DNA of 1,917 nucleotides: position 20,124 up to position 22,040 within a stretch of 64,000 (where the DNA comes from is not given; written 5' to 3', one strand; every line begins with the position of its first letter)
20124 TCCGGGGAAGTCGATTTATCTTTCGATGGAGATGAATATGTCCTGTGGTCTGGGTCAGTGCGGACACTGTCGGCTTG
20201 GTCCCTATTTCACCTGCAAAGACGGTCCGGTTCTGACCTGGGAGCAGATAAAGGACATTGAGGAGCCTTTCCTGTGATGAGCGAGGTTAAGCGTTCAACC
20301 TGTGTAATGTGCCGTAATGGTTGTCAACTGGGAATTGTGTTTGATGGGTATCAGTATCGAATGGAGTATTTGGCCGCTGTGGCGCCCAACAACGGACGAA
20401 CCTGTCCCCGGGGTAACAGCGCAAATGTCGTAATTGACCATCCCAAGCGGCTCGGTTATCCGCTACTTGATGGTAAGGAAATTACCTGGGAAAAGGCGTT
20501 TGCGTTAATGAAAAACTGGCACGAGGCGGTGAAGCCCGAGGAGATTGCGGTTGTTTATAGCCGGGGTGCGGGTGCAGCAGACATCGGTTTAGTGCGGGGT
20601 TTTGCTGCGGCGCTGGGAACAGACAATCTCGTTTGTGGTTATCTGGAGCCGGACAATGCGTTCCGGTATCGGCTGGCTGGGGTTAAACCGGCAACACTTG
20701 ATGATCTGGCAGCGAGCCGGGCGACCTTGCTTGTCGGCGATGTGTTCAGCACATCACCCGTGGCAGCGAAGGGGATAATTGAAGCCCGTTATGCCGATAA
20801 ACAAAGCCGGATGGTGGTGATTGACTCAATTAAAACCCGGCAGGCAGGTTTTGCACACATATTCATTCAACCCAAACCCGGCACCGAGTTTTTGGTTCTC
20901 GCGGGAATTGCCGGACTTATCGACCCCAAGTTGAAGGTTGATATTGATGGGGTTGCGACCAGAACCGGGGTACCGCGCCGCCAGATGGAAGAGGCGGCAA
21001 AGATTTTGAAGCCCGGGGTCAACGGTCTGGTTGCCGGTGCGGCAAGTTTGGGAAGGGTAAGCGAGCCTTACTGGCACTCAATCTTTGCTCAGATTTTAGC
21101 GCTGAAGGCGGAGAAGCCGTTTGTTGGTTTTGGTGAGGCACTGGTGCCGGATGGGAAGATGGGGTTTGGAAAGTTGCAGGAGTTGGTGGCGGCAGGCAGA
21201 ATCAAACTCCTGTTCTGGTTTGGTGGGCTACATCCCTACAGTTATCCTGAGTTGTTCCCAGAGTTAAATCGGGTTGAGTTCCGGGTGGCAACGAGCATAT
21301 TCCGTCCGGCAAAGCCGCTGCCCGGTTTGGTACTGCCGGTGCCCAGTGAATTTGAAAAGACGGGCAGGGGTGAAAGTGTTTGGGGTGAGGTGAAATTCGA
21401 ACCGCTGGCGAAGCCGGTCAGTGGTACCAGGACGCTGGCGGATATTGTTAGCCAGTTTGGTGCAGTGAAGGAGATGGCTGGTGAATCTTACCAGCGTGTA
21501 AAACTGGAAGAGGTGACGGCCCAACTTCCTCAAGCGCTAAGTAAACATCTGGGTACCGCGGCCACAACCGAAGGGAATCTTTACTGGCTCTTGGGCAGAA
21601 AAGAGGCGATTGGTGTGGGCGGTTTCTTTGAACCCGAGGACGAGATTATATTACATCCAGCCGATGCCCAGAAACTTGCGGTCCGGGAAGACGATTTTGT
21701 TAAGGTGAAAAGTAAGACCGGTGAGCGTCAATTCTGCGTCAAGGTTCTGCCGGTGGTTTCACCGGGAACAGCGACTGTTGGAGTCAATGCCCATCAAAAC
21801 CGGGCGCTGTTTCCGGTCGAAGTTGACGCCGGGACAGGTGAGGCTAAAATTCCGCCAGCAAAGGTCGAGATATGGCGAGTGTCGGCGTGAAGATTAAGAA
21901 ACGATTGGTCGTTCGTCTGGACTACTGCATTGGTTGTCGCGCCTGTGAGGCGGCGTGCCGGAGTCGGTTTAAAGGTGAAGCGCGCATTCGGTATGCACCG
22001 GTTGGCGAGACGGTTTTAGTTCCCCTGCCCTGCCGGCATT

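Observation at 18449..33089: Sixteen-gene, translationally coupled operon: NAD(P)H/FeS module plus Mo/W-bisPGD oxidoreductase plus group 4 [NiFe] hydrogenase plus complete Mrp antiporter module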

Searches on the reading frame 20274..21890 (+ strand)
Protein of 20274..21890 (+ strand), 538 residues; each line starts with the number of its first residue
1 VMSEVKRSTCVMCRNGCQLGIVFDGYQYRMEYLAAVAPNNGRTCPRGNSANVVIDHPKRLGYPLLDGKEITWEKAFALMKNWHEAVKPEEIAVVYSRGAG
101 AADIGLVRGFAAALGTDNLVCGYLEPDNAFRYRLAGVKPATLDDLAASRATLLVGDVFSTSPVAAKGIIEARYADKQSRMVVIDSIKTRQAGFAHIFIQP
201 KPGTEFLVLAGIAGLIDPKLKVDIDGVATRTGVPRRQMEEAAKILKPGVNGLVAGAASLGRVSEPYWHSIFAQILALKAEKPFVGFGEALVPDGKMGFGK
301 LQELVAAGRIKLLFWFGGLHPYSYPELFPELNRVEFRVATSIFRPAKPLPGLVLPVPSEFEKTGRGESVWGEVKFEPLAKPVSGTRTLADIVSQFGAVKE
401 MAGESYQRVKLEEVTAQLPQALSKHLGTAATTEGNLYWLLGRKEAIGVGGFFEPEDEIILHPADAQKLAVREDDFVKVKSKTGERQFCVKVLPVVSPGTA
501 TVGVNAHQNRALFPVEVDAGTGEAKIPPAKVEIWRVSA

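Call 3: search_protein_families(library=pfam, proteins=[window:20274-21890:+], max_evalue=0.001)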
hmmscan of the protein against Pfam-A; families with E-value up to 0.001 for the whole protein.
window:20274-21890:+ (538 aa): 2 families
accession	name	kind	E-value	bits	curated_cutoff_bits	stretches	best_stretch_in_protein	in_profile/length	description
PF01568.27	Molydop_binding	-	3.6e-07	30.6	26.8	1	453-508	28-82/110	Molydopterin dinucleotide binding domain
PF00384.28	Molybdopterin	-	3.7e-05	23.4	24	1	59-306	1-210/353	Molybdopterin oxidoreductase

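Call 6: search_solved_structures(query=window:20277-21890:+, max_evalue=1, show_alignments=2)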
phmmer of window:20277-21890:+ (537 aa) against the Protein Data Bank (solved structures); distinct sequences matched with E-value up to 1: 17.
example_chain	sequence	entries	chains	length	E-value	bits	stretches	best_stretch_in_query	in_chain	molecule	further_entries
9t1s_L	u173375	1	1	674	8.5e-13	51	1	7-231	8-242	formate dehydrogenase (coenzyme F420)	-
9vap_A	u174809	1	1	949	1.4e-08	37.1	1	2-253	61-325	Formate dehydrogenase molybdopterin-binding subunit FdhA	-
8rqz_C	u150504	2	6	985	3.3e-08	35.9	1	6-217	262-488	Probable oxidoreductase YjgC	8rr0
9gzq_A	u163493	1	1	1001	3.4e-08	35.9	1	6-217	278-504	Probable oxidoreductase YjgC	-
9wxb_B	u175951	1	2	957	3.3e-07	32.6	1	452-502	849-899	Formate dehydrogenase alpha subunit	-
7bkb_D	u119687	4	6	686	1.1e-06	30.9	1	6-79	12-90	Formate dehydrogenase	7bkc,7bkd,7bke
6tg9_A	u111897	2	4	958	3.5e-06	29.2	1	451-529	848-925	Formate dehydrogenase subunit alpha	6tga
2vpw_A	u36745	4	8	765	3.8e-05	25.8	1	23-214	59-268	THIOSULFATE REDUCTASE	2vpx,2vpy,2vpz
7t2r_A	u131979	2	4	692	0.013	17.5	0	4-89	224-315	NiFe hydrogenase subunit A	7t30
21fn_A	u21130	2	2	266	0.014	17.4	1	227-301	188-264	HMW-PAHs dihydrodiol dehydrogenase PahB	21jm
7qv7_S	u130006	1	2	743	0.014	17.3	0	6-118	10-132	Hydrogen dependent carbon dioxide reductase subunit FdhF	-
1kqf_A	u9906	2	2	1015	0.029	16.3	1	6-224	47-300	FORMATE DEHYDROGENASE, NITRATE-INDUCIBLE, MAJOR SUBUNIT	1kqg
1aa6_A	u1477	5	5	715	0.081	14.8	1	7-230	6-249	FORMATE DEHYDROGENASE H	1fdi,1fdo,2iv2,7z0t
3ml1_A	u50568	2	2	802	0.1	14.5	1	7-230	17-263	Periplasmic nitrate reductase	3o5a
8rja_B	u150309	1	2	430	0.18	13.7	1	175-253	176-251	Formylmethanofuran dehydrogenase subunit B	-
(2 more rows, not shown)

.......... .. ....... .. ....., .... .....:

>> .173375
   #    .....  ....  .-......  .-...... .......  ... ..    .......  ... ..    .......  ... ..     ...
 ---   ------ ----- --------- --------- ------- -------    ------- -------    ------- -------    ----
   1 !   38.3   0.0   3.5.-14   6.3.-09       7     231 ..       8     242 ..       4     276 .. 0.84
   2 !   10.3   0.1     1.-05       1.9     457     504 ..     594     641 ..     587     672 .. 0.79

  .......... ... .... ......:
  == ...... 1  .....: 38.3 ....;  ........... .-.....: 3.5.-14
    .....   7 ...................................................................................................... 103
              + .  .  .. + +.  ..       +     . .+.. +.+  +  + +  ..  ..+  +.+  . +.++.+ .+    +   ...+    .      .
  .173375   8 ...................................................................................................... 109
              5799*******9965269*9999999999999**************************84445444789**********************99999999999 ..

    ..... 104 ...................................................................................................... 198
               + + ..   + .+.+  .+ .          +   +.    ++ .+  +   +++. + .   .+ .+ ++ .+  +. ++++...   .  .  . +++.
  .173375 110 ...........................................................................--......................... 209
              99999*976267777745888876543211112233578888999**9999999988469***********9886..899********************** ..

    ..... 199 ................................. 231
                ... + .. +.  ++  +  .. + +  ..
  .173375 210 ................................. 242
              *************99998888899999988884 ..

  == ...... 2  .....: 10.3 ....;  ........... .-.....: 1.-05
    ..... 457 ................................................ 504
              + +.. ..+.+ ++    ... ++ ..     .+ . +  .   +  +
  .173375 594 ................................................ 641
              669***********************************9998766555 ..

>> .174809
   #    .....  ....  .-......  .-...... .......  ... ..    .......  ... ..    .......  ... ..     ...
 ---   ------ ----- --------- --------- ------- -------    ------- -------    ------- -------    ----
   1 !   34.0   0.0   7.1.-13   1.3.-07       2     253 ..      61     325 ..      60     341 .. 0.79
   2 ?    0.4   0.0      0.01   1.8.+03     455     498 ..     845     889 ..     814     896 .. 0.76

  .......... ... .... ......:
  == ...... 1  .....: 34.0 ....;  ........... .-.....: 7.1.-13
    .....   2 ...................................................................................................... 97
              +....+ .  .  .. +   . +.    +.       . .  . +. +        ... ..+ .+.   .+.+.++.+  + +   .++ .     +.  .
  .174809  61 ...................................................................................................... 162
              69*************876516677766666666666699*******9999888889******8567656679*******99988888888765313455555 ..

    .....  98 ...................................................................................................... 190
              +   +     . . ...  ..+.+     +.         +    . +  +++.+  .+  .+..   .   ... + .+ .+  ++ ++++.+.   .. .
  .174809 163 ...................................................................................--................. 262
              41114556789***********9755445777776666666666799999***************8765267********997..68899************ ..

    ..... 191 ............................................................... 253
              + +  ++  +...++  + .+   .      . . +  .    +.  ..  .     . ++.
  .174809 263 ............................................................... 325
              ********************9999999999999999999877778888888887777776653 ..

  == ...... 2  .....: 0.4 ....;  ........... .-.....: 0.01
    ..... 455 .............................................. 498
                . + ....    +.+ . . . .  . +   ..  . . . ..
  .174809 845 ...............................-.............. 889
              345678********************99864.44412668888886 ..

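Call 8: find_homologous_proteins(query=window:20277-21890:+, max_evalue=0.001)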
Query window:20277-21890:+ (537 aa): 87 proteins with E <= 0.001 among 8000 candidates.
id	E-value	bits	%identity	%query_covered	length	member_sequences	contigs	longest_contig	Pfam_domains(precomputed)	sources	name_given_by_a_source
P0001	0.0e+0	1214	100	100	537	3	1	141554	PF01568.28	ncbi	-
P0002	0.0e+0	1094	90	100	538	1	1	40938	PF00384.28,PF01568.28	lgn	-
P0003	2.7e-297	1005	80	100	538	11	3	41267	PF00384.28,PF01568.28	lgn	-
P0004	3.4e-273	925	75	100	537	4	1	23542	PF01568.28,PF04879.22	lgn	-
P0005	2.0e-257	873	73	100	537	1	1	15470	PF01568.28,PF04879.22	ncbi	ncbi:MAG: molybdopterin dinucleotide binding domain-containing protein [bacterium]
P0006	9.5e-229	779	63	99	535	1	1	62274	PF01568.28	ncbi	-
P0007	1.4e-225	768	63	100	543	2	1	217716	PF04879.22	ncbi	-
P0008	1.6e-219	748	61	99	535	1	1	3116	PF01568.28,PF04879.22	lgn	-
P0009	1.3e-209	715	59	99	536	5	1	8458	PF01568.28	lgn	-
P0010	2.6e-206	705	58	100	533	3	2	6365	PF01568.28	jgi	-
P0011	4.0e-204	697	58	99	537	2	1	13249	PF01568.28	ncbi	ncbi:MAG: molybdopterin dinucleotide binding domain-containing protein [candidate division WOR-3 bac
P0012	4.6e-203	694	59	99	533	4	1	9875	PF01568.28,PF04879.22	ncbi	ncbi:MAG: molybdopterin dinucleotide binding domain-containing protein [candidate division WOR-3 bac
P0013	3.4e-197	674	56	99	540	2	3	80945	PF01568.28,PF04879.22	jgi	jgi:hypothetical protein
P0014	3.8e-193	661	57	100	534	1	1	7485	PF01568.28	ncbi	ncbi:MAG: molybdopterin dinucleotide binding domain-containing protein [bacterium]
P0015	7.9e-193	660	57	100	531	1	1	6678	PF01568.28,PF04879.22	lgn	-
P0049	3.9e-160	552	49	99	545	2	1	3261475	PF01568.28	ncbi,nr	ncbi:MAG: hypothetical protein JSU73_03365 [candidate division WOR-3 bacterium]|nr:MAG: hypothetical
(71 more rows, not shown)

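Call 9: find_encoding_contigs(protein=P0001, flank=10000, max_places=2)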
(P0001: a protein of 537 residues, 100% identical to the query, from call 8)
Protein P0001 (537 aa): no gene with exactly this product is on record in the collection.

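Call 10: find_encoding_contigs(protein=P0049, flank=10000, max_places=2)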
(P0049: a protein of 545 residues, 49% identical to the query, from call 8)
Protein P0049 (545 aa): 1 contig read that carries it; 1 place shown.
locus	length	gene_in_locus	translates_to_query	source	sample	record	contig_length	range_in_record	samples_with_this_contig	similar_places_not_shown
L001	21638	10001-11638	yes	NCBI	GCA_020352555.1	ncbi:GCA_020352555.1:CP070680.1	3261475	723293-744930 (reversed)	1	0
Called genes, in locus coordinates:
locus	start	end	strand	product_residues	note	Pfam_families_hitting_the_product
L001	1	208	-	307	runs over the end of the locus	PF01926:MMR_HSR1, PF02824:TGS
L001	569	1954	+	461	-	PF01368:DHH, PF02272:DHHA1 (faint)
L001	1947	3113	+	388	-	PF17785:PUA_3, PF10672:Methyltrans_SAM, PF02475:TRM5-TYW2_MTfase, PF02005:TRM (weak), PF01170:UPF0020 (weak), PF03602:Cons_hypoth95, PF05175:MTS (weak), PF13847:Methyltransf_31, +3 more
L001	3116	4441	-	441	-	PF04052:TolB_N, PF26550:Tricorn_2nd, PF00930:DPPIV_N (faint), PF26549:Tricorn_N, PF07676:PD40, PF26550:Tricorn_2nd (weak), PF26549:Tricorn_N, PF07676:PD40 (weak)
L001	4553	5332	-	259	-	-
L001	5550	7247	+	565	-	PF13360:PQQ_2, PF13570:Beta-prop_ACSF4, PF20067:SSL_N (faint), PF25292:Beta-prop_CGLA (faint), PF13360:PQQ_2, PF13570:Beta-prop_ACSF4, PF13360:PQQ_2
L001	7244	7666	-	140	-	PF08973:TM1506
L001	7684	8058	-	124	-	-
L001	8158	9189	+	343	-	PF17179:Fer4_22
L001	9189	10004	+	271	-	PF00970:FAD_binding_6 (weak), PF00175:NAD_binding_1, PF10418:DHODB_Fe-S_bind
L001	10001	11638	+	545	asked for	PF01568:Molydop_binding (weak)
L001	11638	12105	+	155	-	PF00037:Fer4 (faint), PF12797:Fer4_2 (faint), PF12800:Fer4_4 (faint), PF12838:Fer4_7 (weak), PF13237:Fer4_10 (weak), PF13247:Fer4_11, PF12838:Fer4_7, PF13187:Fer4_9 (weak), +2 more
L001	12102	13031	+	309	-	PF00146:NADHdh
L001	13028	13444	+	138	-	PF01058:Oxidored_q6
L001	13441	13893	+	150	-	PF00329:Complex1_30kDa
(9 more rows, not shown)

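Call 20: search_protein_families(library=ncbifam, proteins=[window:20277-21890:+], max_evalue=0.00001)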
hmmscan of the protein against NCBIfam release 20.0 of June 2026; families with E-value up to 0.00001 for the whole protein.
window:20277-21890:+ (537 aa): 7 families
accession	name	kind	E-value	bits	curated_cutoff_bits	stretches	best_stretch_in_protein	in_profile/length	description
TIGR01591.1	Fdh-alpha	equivalog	5.4e-23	80.9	666.25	1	8-230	2-238/672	formate dehydrogenase subunit alpha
NF047855.1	AssmNtatRedNasC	equivalog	3.4e-10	38.9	1100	0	4-88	20-111/708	assimilatory nitrate reductase catalytic subunit NasC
NF041885.1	selenate_YnfE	exception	4.7e-09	34.6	1675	0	455-519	711-775/805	selenate/tellurate reductase subunit YnfE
NF041884.1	selenate_YnfF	exception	2.4e-08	32.4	1650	0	455-520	704-769/798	selenate/tellurate reductase subunit YnfF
NF041783.2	mnquin_red_QrcB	equivalog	3.9e-08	31.9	440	0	5-214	53-276/695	menaquinone reductase molybdopterin-binding-like subunit QrcB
TIGR02166.1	dmsA_ynfE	subfamily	5.5e-07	28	777.7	0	454-509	701-756/794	DMSO/selenate family reductase complex A subunit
TIGR01973.1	NuoG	equivalog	3.2e-06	26.2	470.05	1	5-212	215-428/606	NADH-quinone oxidoreductase subunit NuoG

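Call 38: find_related_loci(query=A1, collection=genome_contigs, flank=10000)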
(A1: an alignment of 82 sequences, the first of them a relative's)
Query A1 (537 aa) in genome_contigs; peptide patterns used: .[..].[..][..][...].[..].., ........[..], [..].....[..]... (x = any residue, [..] = any of these).
88 stretches matched a pattern; 39 encode a relative of the query (tblastn E <= 1e-3); 38 distinct loci.
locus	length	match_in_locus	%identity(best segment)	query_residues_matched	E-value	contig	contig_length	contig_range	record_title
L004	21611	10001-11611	81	1-537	0e+0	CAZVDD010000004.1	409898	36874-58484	MAG TPA_asm: uncultured bacterium isolate SRP231805_co4_173 genome assembly, contig: k141_445291, whole genome shotgun s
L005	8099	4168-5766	58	1-537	0e+0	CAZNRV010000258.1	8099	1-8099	MAG TPA_asm: uncultured bacterium isolate SRP231805_co4_162 genome assembly, contig: k141_49967, whole genome shotgun se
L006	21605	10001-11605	59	1-534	0e+0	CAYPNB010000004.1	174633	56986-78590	MAG TPA_asm: uncultured bacterium isolate binchicken_co40_90 genome assembly, contig: NODE_102_length_174633_cov_37.6189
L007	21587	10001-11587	56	1-535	0e+0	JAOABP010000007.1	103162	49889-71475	MAG: candidate division WOR-3 bacterium isolate SKW181 NODE_7_length_103162_cov_25.518310, whole genome shotgun sequence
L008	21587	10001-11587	56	1-535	0e+0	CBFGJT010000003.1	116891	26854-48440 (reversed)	MAG: candidate division WOR-3 bacterium isolate QZM1.Bin.120.optimized.1 genome assembly, contig: NODE_3_length_116891_c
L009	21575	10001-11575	55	4-534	0e+0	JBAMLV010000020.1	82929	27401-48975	MAG: bacterium isolate MAG14 ExploCarb_3808S_S2_66_length_82929_cov_28, whole genome shotgun sequence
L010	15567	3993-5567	55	4-532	0e+0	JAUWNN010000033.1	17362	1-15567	MAG: candidate division WOR-3 bacterium isolate CSMAG_2425 CSMAG_2425_k141_64661_length_17362_cov_6.0000, whole genome s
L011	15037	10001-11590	52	4-537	0e+0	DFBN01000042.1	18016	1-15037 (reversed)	MAG TPA_asm: candidate division WOR-3 bacterium UBA3079 UBA3079_contig_3083, whole genome shotgun sequence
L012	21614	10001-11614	53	1-534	0e+0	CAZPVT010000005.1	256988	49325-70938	MAG TPA_asm: uncultured bacterium isolate SRP231805_co4_154 genome assembly, contig: k141_800, whole genome shotgun sequ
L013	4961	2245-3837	54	1-534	4e-180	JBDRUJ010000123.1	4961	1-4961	MAG: candidate division WOR-3 bacterium isolate JZ-2_201705_bins_56 JZ-2_201705_bins_56_scaffold_123, whole genome shotg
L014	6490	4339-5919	51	1-532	4e-172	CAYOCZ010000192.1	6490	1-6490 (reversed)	MAG TPA_asm: uncultured bacterium isolate binchicken_co332_72 genome assembly, contig: NODE_3990_length_6490_cov_8.36876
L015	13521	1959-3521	50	6-534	2e-165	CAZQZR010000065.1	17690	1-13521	MAG TPA_asm: uncultured bacterium isolate SRP178699_co1_414 genome assembly, contig: NODE_3967_length_17690_cov_16.68817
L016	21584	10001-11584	50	1-532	4e-164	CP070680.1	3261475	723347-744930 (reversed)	MAG: candidate division WOR-3 bacterium isolate bin69 chromosome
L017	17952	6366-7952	49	3-536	9e-163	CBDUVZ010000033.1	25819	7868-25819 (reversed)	MAG TPA_asm: uncultured bacterium isolate SRR22302353_binner123_Refined_16 genome assembly, contig: ERZ25073599.587, who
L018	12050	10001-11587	48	3-536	4e-161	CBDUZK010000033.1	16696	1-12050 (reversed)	MAG TPA_asm: uncultured bacterium isolate SRR22302361_concoct_155 genome assembly, contig: ERZ25748748.1567, whole genom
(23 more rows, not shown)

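Call 39: predict_structure(alignment_id=A2)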
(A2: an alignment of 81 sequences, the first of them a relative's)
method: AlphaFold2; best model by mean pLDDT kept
length: 537 residues; sequences in the alignment: 81
mean_pLDDT: 93.2   pTM: 0.93
mean pLDDT of the five models: 93.2, 92.6, 92.3, 92.0, 92.0
residues with pLDDT >= 90: 433; 70-90: 91; 50-70: 13; < 50: 0
segments of 3 or more residues with pLDDT < 50: none
pLDDT, mean of each block of 10 residues (from residue 1): 87 89 91 89 86 90 98 98 98 86 94 97 95 96 94 94 88 94 96 97 98 98 97 98 97 96 97 98 93 94 98 96 94 98 94 95 88 91 94 92 90 93 83 84 75 90 97 97 97 97 91 90 94 87
secondary structure, 60 per line:
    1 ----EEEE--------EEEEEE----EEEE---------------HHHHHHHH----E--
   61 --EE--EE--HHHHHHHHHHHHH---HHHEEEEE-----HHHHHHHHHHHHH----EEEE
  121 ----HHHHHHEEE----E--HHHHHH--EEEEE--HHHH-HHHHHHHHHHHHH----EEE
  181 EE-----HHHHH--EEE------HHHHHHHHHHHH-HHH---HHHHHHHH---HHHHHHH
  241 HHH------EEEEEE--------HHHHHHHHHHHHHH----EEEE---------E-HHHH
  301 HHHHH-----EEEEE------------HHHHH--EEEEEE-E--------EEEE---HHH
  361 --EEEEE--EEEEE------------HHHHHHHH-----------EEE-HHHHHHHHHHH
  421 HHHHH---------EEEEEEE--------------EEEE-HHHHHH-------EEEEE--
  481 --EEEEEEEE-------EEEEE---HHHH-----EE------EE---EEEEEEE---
elements in order: E5-8 E17-22 E27-30 H46-53 H71-83 E90-94 H100-112 E117-120 H125-130 E131-133 H141-146 E149-153 H156-159 H161-173 E178-182 H188-192 E195-197 H204-215 H223-230 H234-243 E250-255 H264-277 E282-285 H297-305 E311-315 H328-332 E335-340 E351-354 E363-367 E370-374 H387-394 E406-408 H410-425 E435-441 E456-459 H461-466 E474-478 E483-490 E498-502 H506-509 E528-534
